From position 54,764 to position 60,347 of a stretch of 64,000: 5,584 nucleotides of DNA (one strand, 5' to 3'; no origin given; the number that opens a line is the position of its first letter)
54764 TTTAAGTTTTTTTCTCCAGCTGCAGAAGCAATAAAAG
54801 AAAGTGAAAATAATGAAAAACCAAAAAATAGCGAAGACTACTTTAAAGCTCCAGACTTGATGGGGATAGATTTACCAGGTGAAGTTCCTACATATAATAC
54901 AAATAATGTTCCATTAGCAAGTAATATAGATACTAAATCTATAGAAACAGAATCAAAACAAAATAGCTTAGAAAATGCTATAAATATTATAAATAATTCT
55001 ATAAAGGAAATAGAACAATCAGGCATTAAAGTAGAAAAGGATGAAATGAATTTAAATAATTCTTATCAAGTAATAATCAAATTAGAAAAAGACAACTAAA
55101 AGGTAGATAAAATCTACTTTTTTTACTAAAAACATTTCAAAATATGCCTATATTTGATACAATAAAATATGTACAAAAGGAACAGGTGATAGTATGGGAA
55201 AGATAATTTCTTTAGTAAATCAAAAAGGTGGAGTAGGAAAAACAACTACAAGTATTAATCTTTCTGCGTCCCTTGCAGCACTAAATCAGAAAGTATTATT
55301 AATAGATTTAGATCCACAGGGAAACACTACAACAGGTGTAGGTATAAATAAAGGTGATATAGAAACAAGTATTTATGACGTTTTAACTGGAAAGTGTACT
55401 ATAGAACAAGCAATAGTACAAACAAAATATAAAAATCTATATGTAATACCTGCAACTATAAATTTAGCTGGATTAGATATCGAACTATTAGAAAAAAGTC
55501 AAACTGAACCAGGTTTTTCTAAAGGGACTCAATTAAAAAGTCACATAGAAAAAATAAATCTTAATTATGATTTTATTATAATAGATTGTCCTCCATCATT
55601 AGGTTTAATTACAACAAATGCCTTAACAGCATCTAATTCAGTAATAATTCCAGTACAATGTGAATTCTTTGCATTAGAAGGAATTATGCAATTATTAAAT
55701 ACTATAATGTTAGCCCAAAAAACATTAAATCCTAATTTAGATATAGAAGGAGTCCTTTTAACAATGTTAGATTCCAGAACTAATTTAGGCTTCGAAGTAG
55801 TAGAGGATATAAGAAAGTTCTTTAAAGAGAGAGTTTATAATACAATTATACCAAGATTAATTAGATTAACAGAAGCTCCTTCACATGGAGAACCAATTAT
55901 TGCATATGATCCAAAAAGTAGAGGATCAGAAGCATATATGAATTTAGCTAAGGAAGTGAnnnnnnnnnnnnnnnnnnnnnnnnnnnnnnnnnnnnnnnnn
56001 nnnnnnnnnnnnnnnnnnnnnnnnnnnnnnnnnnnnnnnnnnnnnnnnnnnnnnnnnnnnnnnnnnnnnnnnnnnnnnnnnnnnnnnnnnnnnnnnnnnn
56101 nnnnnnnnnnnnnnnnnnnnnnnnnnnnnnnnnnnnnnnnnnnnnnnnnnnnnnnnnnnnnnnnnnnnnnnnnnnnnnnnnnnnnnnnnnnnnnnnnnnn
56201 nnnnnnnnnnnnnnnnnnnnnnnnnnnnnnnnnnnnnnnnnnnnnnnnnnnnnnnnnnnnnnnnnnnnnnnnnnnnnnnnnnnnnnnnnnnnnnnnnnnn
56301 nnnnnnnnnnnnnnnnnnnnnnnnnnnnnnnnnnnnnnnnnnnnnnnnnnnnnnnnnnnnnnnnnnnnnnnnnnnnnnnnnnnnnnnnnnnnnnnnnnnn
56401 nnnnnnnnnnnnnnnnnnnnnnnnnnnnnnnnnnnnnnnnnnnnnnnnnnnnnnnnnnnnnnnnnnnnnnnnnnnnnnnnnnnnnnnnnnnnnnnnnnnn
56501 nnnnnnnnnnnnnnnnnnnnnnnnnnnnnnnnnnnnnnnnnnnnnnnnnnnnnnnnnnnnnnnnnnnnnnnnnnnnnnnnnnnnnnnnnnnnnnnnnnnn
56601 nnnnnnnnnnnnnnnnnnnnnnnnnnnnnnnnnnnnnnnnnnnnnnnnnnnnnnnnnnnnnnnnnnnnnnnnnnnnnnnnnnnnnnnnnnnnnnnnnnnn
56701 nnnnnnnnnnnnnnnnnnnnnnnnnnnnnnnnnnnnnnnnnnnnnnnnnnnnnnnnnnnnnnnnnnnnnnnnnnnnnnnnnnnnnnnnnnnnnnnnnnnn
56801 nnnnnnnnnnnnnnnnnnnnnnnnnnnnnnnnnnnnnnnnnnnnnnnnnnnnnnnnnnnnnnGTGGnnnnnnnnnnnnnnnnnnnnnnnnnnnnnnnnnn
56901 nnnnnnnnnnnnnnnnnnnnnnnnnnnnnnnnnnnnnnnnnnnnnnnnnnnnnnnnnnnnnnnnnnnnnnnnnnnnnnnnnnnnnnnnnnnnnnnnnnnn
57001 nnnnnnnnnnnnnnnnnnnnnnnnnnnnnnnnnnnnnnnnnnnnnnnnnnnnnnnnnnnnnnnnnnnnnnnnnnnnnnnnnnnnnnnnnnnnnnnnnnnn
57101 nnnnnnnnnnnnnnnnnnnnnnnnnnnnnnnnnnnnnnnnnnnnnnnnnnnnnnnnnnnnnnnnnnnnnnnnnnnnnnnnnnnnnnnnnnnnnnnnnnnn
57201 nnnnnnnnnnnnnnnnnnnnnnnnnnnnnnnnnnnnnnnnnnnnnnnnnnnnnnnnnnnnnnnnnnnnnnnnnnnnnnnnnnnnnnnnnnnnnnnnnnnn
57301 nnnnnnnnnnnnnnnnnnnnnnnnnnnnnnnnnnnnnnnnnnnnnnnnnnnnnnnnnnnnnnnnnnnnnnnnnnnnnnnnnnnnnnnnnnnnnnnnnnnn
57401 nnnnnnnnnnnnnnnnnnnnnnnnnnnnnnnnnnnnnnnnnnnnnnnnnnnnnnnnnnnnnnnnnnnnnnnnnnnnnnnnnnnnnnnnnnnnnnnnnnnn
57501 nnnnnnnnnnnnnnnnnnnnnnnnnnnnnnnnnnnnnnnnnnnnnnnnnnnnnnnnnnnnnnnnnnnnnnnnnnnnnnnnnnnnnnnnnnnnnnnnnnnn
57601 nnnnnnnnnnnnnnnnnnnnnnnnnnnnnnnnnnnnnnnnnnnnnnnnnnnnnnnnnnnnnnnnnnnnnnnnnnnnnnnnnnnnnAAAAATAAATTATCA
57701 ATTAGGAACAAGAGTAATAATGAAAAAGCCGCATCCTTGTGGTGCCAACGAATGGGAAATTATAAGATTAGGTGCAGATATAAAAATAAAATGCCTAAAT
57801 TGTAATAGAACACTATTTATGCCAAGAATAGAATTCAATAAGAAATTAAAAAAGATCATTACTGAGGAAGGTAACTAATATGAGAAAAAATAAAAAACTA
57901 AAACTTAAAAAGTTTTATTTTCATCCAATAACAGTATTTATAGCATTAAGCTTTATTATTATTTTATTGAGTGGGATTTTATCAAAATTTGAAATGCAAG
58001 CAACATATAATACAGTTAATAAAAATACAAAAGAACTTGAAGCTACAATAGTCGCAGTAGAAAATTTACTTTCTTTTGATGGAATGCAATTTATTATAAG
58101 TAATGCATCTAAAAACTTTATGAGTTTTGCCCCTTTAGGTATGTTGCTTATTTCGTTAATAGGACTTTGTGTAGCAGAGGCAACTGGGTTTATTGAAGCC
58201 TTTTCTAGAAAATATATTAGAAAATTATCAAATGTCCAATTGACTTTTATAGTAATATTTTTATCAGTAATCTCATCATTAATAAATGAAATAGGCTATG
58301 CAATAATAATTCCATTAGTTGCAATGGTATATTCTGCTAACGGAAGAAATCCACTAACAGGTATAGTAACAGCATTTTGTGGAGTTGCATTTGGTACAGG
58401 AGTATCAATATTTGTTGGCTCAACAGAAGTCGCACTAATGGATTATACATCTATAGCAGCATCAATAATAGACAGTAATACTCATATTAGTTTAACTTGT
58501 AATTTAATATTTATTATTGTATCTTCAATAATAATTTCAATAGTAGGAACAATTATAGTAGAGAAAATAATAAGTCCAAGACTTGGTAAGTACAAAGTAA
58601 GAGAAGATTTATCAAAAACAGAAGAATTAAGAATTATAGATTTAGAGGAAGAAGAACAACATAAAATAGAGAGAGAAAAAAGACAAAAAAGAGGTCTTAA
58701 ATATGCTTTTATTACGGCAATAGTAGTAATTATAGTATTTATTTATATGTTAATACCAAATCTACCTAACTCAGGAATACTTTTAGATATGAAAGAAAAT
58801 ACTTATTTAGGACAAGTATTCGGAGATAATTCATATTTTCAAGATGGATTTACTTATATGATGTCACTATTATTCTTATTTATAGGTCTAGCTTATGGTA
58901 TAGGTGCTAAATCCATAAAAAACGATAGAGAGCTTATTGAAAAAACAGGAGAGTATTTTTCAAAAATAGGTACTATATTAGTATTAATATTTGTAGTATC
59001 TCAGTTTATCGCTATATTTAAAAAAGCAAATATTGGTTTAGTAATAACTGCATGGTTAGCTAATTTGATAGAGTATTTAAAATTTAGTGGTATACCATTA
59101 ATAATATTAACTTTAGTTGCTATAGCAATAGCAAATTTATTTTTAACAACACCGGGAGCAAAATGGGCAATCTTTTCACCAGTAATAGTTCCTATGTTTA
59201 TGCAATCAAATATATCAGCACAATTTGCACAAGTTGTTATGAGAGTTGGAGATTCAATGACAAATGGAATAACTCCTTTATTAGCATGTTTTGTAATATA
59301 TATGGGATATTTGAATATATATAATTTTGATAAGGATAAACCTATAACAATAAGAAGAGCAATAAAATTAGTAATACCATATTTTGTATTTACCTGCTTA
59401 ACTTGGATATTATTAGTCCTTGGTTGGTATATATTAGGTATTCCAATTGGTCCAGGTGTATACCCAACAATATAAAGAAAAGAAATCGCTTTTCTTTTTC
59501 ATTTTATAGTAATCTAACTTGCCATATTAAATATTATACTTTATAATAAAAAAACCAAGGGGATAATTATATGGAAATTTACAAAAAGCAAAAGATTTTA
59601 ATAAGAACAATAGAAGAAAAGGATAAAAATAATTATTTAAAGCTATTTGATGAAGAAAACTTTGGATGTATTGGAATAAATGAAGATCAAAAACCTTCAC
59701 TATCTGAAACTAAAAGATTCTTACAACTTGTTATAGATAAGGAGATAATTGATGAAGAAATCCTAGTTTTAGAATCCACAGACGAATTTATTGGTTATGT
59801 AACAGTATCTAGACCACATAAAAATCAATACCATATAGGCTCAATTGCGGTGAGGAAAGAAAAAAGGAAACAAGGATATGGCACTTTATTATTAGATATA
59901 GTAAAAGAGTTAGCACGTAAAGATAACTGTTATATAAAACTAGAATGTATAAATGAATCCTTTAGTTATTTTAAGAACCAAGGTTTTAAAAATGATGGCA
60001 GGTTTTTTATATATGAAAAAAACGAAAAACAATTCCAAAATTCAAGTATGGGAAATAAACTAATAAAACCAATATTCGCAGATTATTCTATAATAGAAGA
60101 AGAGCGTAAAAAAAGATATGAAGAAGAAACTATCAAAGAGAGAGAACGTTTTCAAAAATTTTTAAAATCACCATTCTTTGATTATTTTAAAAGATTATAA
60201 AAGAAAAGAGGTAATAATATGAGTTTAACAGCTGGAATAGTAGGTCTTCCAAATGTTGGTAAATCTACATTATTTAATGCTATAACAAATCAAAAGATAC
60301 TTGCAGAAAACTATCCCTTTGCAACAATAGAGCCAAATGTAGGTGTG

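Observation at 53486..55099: Noc orthologue with a 320-aa disordered insertion and no N-terminal membrane-targeting helix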

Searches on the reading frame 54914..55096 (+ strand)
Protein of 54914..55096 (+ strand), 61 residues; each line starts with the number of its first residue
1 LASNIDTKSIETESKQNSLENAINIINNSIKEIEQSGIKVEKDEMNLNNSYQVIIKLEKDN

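Call 66: search_protein_families(library=ncbifam, proteins=[window:54914-55096:+], max_evalue=1)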
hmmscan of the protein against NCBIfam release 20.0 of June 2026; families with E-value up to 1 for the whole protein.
window:54914-55096:+ (61 aa): 2 families
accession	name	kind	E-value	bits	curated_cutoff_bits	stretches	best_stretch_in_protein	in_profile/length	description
TIGR04285.1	nucleoid_noc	exception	2.4e-05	23.8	315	1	12-59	208-255/255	nucleoid occlusion protein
TIGR04568.1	arch_SelU_Nterm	equivalog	0.0041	17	200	1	8-44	139-175/215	selenouridine synthase SelU-like subunit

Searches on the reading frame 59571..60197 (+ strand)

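Call 63: search_protein_families(library=pfam, proteins=[window:59571-60197:+], max_evalue=0.00001)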
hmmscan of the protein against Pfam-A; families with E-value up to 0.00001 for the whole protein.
window:59571-60197:+ (209 aa): 4 families
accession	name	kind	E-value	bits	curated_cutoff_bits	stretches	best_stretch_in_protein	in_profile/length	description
PF00583.31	Acetyltransf_1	-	4.4e-12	46.7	20.7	1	57-129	25-103/116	Acetyltransferase (GNAT) family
PF13508.13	Acetyltransf_7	-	4e-10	40.4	27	1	62-140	3-83/84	Acetyltransferase (GNAT) domain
PF13673.13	Acetyltransf_10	-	9.5e-09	35.8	23.6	1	62-144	31-112/128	Acetyltransferase (GNAT) domain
PF13420.13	Acetyltransf_4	-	3e-06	27.8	24.3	1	11-145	1-140/155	Acetyltransferase (GNAT) domain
